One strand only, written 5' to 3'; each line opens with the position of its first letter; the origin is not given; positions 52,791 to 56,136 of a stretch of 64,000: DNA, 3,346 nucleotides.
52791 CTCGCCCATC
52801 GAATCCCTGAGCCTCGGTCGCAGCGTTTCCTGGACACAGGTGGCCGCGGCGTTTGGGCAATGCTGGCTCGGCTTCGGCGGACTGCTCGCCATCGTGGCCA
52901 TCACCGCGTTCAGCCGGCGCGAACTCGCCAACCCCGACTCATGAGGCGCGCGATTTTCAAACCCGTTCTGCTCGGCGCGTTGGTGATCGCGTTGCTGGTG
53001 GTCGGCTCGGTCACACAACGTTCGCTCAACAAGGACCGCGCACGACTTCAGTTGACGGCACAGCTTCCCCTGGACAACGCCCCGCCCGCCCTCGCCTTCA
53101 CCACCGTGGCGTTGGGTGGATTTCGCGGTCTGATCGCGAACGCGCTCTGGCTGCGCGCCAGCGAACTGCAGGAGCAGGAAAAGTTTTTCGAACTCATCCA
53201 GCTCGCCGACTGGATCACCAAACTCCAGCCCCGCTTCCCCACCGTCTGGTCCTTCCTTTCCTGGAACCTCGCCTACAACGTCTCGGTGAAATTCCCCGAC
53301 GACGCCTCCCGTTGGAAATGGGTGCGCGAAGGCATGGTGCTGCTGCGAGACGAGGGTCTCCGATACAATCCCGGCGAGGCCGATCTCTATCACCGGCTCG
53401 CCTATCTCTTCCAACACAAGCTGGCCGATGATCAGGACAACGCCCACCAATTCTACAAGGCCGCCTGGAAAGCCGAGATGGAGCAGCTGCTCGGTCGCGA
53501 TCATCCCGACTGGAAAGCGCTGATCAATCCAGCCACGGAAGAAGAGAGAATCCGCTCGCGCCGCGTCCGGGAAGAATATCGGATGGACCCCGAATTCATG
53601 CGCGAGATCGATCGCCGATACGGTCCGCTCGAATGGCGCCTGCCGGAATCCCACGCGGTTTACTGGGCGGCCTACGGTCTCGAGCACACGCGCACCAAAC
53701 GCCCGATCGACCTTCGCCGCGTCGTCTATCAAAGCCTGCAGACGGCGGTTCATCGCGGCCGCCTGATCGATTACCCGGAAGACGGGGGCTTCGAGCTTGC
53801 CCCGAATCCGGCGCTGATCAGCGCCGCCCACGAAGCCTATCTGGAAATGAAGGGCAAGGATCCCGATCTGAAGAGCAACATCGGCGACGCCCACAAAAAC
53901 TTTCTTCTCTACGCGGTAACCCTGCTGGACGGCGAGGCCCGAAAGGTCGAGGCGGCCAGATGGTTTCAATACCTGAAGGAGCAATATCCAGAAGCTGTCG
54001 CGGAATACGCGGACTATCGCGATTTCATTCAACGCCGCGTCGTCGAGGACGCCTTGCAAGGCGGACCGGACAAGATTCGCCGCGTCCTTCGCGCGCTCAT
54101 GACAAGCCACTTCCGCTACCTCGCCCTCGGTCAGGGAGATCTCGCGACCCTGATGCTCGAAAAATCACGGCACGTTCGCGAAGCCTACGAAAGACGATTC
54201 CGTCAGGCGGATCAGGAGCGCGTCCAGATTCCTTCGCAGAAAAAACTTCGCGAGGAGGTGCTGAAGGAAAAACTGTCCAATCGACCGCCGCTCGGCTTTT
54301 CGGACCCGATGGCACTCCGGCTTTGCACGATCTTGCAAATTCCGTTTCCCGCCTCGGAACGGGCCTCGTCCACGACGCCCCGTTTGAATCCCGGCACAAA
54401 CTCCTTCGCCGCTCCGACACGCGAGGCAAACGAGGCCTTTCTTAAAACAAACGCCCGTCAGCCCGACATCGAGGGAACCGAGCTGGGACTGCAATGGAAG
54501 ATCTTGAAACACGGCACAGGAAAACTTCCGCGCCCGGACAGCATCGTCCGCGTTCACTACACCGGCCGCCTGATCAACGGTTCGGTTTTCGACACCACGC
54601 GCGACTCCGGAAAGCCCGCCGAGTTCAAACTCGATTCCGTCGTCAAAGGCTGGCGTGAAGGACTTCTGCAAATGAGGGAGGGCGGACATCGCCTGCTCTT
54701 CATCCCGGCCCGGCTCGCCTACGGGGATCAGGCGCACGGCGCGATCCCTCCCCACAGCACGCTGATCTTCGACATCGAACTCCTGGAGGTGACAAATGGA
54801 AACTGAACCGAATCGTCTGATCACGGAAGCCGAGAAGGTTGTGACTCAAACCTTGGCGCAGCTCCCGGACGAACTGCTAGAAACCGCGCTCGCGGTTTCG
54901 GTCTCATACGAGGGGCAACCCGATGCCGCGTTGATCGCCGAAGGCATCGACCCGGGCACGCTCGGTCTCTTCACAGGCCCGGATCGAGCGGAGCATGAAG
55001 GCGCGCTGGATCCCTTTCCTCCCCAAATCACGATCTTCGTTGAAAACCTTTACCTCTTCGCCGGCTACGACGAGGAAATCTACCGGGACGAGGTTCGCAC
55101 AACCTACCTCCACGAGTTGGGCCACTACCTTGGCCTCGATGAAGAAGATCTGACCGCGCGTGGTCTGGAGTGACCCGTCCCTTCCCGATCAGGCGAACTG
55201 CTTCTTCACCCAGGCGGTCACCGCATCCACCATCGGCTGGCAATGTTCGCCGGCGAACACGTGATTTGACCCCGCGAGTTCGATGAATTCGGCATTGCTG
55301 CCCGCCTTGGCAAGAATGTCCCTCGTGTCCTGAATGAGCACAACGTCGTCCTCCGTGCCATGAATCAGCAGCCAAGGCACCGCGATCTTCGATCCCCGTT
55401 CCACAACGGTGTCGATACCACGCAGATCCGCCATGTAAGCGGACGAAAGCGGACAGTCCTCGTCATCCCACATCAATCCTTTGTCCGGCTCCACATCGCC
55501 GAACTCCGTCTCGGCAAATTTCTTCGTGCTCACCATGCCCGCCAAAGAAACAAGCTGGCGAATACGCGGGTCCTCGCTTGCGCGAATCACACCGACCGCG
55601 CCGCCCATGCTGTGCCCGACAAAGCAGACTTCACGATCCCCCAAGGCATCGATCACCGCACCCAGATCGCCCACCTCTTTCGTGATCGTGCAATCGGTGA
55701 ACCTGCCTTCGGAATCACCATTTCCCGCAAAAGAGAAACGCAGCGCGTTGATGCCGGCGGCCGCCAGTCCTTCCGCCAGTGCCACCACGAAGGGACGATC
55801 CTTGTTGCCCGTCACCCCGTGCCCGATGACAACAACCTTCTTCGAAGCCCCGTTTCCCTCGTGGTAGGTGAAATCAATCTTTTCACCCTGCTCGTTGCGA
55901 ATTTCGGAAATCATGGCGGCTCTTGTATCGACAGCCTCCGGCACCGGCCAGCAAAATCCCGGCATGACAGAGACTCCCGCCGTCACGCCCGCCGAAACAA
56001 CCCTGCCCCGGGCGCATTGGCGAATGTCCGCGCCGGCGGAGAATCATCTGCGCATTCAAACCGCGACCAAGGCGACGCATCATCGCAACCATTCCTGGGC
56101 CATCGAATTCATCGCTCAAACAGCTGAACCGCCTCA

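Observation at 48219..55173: ABC-2-type module bracketed by two different PPIase families and containing an uncharacterised '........' protein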

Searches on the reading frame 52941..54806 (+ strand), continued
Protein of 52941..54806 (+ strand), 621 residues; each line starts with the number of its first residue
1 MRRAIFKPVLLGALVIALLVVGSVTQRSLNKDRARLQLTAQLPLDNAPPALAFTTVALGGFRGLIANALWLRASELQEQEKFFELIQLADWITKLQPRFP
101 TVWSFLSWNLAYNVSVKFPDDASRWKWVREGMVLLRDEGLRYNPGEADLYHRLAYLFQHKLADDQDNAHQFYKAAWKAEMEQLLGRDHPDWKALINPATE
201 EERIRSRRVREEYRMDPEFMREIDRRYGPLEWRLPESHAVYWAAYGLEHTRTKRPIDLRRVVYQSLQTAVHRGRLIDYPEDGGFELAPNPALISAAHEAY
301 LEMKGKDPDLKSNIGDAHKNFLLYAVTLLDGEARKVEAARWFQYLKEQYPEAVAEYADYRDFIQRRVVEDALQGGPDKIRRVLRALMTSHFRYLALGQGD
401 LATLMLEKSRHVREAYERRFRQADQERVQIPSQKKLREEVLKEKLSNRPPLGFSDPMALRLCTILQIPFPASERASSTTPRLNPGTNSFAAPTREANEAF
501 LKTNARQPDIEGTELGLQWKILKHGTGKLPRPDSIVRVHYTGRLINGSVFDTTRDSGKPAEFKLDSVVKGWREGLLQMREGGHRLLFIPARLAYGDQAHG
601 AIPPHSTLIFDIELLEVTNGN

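Call 74: search_protein_families(library=pfam, proteins=[L004:11446-12366:+, L004:12369-13169:+, L004:13181-13939:+, L004:13936-15675:+, L016:11538-13052:-], max_evalue=0.001)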
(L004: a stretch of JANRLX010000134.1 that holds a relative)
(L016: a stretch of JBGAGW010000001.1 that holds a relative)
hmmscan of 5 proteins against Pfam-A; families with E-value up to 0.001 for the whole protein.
L004:11446-12366:+ (306 aa): 8 families
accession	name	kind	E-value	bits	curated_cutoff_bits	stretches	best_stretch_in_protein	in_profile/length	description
PF01476.26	LysM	-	6.5e-13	48.9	20.9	1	260-303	1-43/43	LysM domain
PF13432.12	TPR_16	-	8.2e-10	39.4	32.7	1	53-115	4-65/65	Tetratricopeptide repeat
PF13414.12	TPR_11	-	1.2e-06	28.5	26.8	1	61-91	9-39/42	TPR repeat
PF07719.23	TPR_2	-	3.4e-05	24.1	27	0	58-78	13-33/34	Tetratricopeptide repeat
PF14559.12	TPR_19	-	4e-05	24.3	25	1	58-90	3-35/68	Tetratricopeptide repeat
PF00515.34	TPR_1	-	0.00014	21.9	27.8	0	61-78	16-33/34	Tetratricopeptide repeat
PF13371.12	TPR_9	-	0.00021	21.7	35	0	60-124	9-72/73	Tetratricopeptide repeat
PF13431.12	TPR_17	-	0.00023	21.7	24.4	0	69-93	2-26/34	Tetratricopeptide repeat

L004:12369-13169:+ (266 aa): 0 families

L004:13181-13939:+ (252 aa): 4 families
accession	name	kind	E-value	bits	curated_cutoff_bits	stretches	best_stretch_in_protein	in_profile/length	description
PF00005.33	ABC_tran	-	1.3e-26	94.3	25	1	17-160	1-136/137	ABC transporter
PF13304.12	AAA_21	-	2.7e-13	51.1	27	1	130-193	235-301/304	AAA domain, putative AbiEii toxin, Type IV TA system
PF02463.25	SMC_N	-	9.1e-05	22.4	40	0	150-207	158-214/220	RecF/RecN/SMC N terminal domain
PF13514.12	AAA_27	-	0.00058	19.9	22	0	8-47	8-46/206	AAA domain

L004:13936-15675:+ (579 aa): 1 family
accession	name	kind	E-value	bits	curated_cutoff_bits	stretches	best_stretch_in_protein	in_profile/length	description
PF16949.11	ABC_tran_2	-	6.9e-171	570.2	25.7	1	31-577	4-542/542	Putative ATP-binding cassette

L016:11538-13052:- (504 aa): 8 families
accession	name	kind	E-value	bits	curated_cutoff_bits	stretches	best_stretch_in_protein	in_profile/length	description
PF05872.18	HerA_C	-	5e-223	741.7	22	1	11-504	8-502/502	Helicase HerA-like C-terminal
PF01935.23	DUF87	-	5.3e-09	36.9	23.2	1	20-216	19-192/220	Helicase HerA, central domain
PF13401.12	AAA_22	-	1.2e-05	26.1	27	0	24-123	5-78/130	AAA domain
PF12846.13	AAA_10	-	1.5e-05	24.7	27.5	0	238-342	220-316/362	AAA-like domain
PF01580.24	FtsK_SpoIIIE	-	0.00015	21.7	24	1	19-44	35-59/221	FtsK/SpoIIIE family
PF04851.21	ResIII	-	0.00027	21.3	22.5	0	24-51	23-50/164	Type III restriction enzyme, res subunit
PF10412.15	TrwB_AAD_bind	-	0.00031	20.2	20.5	0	20-64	11-55/387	Type IV secretion-system coupling protein DNA-binding domain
PF00004.35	AAA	-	0.00055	20.8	21.2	0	28-85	2-54/131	ATPase family associated with various cellular activities (AAA)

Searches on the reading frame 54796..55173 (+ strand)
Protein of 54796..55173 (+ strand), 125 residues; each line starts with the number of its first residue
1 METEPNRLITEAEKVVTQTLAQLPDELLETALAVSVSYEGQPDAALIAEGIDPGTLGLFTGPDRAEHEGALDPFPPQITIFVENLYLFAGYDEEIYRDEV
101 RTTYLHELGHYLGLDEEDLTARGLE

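Call 3: search_protein_families(library=pfam, proteins=[window:54796-55173:+], max_evalue=0.01)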
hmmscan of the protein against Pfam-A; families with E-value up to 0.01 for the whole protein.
window:54796-55173:+ (125 aa): 1 family
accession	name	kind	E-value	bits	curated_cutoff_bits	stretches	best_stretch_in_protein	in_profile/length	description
PF06262.17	Zincin_1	-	3e-15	56.4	22.4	1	34-123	4-96/97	Zincin-like metallopeptidase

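Call 4: search_protein_families(library=ncbifam, proteins=[window:54796-55173:+], max_evalue=0.01)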
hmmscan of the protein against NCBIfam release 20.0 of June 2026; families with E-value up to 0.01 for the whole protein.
window:54796-55173:+ (125 aa): 0 families

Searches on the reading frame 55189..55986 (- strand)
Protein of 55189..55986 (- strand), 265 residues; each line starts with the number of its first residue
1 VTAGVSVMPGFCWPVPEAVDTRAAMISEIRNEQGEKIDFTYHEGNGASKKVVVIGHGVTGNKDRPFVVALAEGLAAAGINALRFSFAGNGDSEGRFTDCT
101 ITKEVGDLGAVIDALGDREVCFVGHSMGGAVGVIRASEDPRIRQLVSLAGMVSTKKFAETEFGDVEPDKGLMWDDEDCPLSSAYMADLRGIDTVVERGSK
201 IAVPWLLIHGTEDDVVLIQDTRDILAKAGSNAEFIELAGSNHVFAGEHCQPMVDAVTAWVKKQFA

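Call 30: search_protein_families(library=pfam, proteins=[window:55189-55986:-], max_evalue=0.01)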
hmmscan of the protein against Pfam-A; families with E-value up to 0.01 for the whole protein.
window:55189-55986:- (265 aa): 13 families
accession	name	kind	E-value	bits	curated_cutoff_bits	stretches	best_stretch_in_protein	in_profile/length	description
PF12146.15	Hydrolase_4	-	4.2e-18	66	27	2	48-155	3-114/239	Serine aminopeptidase, S33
PF00561.26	Abhydrolase_1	-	3.8e-13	50.1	25.8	1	51-157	2-108/245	alpha/beta hydrolase fold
PF12697.13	Abhydrolase_6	-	2.3e-10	41.9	26.3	1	56-253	5-215/217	Alpha/beta hydrolase family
PF20408.4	Abhydrolase_11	-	6.4e-07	29.7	27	1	49-139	2-97/193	Alpha/beta hydrolase domain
PF00326.27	Peptidase_S9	-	2.1e-06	27.8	22.6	1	117-264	63-210/213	Prolyl oligopeptidase family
PF02129.25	Peptidase_S15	-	3.2e-06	27.5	23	1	68-178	46-156/262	X-Pro dipeptidyl-peptidase (S15 family)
PF12740.14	PETase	-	1.7e-05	24.8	28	0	113-161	120-168/263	PET hydrolase-like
PF12695.13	Abhydrolase_5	-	2.7e-05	24.5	27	0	199-249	97-147/164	Alpha/beta hydrolase family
PF07819.20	PGAP1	-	0.00082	19.6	24.3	0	118-148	91-125/233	PGAP1-like alpha/beta domain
PF00756.26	Esterase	-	0.00096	19.4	22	1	121-248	118-235/251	Putative esterase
PF07859.19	Abhydrolase_3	-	0.002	18.4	25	0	117-245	70-209/210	alpha/beta hydrolase fold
PF01764.32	Lipase_3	-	0.0038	17.6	22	1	104-137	49-82/140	Lipase (class 3)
PF01738.24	DLH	-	0.0047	17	21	0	198-250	139-194/217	Dienelactone hydrolase family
